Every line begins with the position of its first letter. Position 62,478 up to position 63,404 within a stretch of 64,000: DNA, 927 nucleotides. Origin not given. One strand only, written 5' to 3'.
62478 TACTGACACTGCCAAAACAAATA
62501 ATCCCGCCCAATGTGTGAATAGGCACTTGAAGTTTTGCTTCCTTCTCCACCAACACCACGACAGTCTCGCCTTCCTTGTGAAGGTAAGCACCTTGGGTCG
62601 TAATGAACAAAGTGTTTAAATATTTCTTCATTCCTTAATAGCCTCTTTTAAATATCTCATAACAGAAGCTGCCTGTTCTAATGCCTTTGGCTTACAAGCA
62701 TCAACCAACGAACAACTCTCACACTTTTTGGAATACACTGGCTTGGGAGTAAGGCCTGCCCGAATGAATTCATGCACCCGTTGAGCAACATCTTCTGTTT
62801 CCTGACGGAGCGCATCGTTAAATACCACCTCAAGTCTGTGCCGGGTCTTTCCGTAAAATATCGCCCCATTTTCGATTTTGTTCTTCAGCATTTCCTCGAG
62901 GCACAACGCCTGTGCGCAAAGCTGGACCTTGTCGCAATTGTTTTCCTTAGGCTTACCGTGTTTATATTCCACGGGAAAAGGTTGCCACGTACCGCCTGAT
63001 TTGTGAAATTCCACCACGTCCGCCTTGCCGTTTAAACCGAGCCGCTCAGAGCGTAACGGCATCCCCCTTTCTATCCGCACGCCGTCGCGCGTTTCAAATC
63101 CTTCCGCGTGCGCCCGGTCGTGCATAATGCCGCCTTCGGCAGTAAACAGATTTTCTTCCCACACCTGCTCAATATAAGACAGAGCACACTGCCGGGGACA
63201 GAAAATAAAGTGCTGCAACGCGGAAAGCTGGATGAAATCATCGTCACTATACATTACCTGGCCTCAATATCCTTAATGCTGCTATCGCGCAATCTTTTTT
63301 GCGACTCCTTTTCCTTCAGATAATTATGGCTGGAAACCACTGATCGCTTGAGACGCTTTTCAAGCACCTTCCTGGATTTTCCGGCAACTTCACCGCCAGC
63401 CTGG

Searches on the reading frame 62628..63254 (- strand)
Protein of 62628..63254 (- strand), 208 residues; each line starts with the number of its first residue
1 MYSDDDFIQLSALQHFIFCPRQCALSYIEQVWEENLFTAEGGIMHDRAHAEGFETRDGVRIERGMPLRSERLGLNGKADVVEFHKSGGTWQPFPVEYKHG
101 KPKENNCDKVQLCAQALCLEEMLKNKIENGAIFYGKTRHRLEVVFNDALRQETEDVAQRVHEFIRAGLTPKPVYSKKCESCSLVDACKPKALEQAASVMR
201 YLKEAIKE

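Call 83: find_encoding_contigs(protein=window:62628-63254:-, flank=10000, max_places=2)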
Protein window:62628-63254:- (208 aa): no gene with exactly this product is on record in the collection.
